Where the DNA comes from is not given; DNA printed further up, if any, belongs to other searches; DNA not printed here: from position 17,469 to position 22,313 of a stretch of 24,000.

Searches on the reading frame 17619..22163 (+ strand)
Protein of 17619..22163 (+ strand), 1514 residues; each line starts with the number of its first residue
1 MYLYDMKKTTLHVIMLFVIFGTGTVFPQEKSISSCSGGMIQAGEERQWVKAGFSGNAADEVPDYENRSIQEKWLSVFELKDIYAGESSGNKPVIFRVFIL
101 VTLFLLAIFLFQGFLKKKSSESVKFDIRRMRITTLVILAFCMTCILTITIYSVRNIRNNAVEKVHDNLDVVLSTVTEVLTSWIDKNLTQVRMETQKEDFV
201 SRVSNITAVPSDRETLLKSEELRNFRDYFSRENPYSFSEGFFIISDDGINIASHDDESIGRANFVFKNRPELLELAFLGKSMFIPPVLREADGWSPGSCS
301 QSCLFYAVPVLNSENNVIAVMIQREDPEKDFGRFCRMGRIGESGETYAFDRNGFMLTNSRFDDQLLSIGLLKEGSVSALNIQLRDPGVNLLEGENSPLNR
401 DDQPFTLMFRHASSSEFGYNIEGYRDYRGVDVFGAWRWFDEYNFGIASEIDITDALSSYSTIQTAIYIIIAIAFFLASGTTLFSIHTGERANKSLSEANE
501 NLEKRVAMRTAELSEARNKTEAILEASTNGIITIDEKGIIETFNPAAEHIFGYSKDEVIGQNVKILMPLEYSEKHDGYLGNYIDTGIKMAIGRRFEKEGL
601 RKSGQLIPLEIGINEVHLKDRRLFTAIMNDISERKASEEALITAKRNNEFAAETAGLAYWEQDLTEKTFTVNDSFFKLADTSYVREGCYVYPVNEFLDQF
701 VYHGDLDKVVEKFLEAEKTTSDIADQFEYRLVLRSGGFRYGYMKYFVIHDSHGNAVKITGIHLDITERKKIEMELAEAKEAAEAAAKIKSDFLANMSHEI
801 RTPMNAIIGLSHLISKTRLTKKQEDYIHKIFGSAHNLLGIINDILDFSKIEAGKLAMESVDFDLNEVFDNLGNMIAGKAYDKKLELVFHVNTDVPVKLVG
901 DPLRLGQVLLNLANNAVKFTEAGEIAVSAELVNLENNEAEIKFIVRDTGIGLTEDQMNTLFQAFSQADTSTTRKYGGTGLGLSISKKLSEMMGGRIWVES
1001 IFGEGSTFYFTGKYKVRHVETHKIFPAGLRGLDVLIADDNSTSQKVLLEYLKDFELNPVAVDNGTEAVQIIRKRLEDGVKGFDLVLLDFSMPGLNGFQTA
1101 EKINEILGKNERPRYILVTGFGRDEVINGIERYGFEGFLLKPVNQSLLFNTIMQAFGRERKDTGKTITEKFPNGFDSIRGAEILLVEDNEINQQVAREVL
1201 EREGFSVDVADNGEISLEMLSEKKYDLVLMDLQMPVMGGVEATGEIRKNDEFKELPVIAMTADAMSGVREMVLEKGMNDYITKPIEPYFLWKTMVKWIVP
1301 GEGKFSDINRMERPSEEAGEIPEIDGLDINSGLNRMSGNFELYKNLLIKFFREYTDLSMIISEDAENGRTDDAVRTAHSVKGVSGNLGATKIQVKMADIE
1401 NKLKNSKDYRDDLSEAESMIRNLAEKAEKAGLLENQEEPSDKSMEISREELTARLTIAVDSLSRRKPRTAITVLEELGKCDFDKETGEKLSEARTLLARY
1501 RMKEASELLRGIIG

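Call 56: search_protein_families(library=pfam, proteins=[window:17619-22163:+], max_evalue=0.001)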
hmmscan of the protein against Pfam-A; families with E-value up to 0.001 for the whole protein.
window:17619-22163:+ (1514 aa): 10 families
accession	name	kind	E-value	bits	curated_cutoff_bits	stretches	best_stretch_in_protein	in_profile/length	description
PF00072.30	Response_reg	-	3.3e-45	153.3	30.2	2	1183-1288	1-104/111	Response regulator receiver domain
PF02518.31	HATPase_c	-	1.7e-28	99.7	26.4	1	900-1011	1-106/111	Histidine kinase-, DNA gyrase B-, and HSP90-like ATPase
PF00512.31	HisKA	-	1.6e-20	73.3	26.9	1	789-853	2-66/66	His Kinase A (phospho-acceptor) domain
PF13426.13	PAS_9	-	8.3e-16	58.6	27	1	529-633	2-103/103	PAS domain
PF00989.32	PAS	-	2.1e-13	50.7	22.6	1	520-631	3-113/113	PAS fold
PF13188.13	PAS_8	-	4.1e-07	30.1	21.8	1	519-567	2-47/65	PAS domain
PF08447.18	PAS_3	-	1.4e-06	28.9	25.6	0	696-762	25-89/89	PAS fold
PF01627.28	Hpt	-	6.1e-06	26.8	24.6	1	1346-1424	2-82/84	Hpt domain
PF08448.16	PAS_4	-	1e-05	26.2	23.1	0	524-579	1-56/110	PAS fold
PF02743.24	dCache_1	-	1.7e-05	24.9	45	1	159-448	2-239/240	Cache domain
